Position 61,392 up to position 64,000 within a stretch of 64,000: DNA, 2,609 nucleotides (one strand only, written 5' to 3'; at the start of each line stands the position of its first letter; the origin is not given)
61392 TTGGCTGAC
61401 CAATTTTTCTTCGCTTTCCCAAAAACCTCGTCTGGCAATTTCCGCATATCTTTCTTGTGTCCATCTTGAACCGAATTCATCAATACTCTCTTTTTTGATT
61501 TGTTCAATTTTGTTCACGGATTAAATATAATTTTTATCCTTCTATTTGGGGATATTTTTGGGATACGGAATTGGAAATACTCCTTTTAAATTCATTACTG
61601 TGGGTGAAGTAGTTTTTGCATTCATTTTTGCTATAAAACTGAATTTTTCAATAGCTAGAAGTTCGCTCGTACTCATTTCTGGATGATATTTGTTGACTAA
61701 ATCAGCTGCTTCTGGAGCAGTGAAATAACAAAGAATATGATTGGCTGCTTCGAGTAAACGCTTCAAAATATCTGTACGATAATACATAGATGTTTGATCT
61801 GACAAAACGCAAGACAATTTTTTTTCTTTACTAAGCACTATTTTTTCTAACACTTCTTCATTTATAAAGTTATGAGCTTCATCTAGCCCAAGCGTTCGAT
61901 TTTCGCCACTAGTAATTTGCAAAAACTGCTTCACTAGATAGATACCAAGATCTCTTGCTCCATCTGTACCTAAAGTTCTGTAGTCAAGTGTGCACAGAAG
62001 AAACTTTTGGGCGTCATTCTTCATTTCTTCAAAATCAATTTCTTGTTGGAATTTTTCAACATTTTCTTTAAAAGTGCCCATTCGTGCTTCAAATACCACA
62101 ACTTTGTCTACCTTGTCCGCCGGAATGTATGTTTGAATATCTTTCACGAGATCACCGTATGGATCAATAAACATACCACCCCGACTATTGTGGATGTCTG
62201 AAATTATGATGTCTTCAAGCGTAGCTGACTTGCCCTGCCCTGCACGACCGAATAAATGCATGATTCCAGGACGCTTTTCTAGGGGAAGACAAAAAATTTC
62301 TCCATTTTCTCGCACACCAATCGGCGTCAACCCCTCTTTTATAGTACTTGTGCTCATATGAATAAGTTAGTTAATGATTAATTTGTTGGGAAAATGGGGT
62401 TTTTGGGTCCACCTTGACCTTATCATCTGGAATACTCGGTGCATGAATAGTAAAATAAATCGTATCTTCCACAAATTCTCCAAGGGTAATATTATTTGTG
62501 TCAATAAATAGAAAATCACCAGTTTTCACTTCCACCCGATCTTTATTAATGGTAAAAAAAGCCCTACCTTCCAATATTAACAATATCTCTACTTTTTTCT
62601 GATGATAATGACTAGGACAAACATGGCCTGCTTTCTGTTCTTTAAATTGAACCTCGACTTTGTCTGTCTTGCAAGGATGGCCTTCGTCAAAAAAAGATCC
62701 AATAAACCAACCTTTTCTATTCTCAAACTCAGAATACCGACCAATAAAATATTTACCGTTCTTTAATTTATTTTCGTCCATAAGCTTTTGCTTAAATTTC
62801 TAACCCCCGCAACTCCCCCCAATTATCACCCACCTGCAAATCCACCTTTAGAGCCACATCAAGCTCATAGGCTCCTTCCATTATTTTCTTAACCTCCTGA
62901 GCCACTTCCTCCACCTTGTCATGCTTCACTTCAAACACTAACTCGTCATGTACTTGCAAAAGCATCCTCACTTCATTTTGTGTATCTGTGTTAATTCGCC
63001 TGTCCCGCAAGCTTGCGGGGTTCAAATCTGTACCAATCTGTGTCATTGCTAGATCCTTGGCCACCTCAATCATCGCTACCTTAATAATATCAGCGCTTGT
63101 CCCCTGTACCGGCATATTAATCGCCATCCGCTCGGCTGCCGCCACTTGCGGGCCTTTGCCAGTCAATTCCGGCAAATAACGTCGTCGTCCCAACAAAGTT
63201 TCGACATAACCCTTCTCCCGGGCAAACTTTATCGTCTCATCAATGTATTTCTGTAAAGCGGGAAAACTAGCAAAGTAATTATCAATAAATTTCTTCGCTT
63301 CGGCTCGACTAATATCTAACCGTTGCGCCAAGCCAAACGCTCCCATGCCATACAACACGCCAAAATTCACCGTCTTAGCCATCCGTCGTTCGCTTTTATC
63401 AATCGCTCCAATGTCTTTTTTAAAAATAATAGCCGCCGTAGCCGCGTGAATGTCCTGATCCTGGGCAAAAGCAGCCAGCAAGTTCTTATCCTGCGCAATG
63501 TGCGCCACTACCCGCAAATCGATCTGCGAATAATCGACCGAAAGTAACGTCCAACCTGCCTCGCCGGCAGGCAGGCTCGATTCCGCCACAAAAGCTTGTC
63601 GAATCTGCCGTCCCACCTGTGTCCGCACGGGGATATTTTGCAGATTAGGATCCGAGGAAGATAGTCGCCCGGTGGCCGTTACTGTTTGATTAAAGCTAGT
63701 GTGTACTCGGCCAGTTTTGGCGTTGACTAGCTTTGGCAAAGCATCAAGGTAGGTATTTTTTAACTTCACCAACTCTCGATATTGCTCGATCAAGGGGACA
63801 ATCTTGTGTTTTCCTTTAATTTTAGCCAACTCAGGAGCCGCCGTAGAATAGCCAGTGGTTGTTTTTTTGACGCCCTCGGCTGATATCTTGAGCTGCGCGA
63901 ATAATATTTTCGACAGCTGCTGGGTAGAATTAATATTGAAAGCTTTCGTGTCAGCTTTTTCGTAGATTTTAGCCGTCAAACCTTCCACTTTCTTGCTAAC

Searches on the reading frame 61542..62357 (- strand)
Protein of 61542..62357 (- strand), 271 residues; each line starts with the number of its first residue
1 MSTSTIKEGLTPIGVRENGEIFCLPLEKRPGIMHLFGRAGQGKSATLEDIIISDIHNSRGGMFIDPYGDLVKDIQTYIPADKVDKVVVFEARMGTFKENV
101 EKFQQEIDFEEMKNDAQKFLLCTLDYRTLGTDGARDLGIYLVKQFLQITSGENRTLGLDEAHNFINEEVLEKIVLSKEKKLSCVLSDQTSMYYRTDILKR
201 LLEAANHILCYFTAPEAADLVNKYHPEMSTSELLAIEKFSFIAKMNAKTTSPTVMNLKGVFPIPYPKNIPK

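Call 43: find_encoding_contigs(protein=window:61542-62357:-, flank=10000, max_places=2)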
Protein window:61542-62357:- (271 aa): 2 contigs read that carry it; 2 places shown.
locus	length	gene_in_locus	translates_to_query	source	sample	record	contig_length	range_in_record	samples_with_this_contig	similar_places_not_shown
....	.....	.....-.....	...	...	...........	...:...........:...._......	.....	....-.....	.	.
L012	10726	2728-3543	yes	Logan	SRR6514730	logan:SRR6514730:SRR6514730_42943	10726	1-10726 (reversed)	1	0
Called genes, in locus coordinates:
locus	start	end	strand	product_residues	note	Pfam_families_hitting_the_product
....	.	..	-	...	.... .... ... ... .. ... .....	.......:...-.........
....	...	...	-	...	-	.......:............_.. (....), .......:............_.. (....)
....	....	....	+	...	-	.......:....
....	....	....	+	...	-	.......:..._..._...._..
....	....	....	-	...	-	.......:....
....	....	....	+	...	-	-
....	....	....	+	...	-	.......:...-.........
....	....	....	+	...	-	-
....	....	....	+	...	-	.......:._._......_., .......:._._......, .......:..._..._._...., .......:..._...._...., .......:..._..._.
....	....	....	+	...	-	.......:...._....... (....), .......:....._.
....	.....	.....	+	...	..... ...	-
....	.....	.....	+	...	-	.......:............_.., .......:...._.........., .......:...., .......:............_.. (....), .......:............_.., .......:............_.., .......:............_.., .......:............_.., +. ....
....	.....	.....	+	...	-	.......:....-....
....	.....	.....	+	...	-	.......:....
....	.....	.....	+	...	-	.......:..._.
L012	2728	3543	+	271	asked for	-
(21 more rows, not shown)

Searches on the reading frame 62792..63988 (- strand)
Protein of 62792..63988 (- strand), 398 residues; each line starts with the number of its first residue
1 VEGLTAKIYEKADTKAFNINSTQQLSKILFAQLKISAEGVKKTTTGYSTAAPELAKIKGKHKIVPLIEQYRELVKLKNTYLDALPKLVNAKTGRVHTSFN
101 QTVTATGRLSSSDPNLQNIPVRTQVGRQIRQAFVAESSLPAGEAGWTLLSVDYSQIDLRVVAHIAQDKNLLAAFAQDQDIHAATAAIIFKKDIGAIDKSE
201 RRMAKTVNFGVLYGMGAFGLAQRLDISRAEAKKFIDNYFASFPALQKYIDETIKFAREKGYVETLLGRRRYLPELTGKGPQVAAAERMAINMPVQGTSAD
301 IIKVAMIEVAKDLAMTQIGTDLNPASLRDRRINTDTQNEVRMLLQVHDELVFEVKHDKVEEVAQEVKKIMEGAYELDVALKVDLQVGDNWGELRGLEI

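Call 11: search_protein_families(library=pfam, proteins=[window:62792-63988:-], max_evalue=0.00001)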
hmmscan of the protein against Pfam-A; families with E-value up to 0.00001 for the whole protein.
window:62792-63988:- (398 aa): 1 family
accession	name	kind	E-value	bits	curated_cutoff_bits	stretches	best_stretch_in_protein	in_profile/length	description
PF00476.26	DNA_pol_A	-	1e-148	495.8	34.3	1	2-392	16-381/381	DNA polymerase family A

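Call 42: find_encoding_contigs(protein=window:62792-63988:-, flank=10000, max_places=2)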
Protein window:62792-63988:- (398 aa): no gene with exactly this product is on record in the collection.
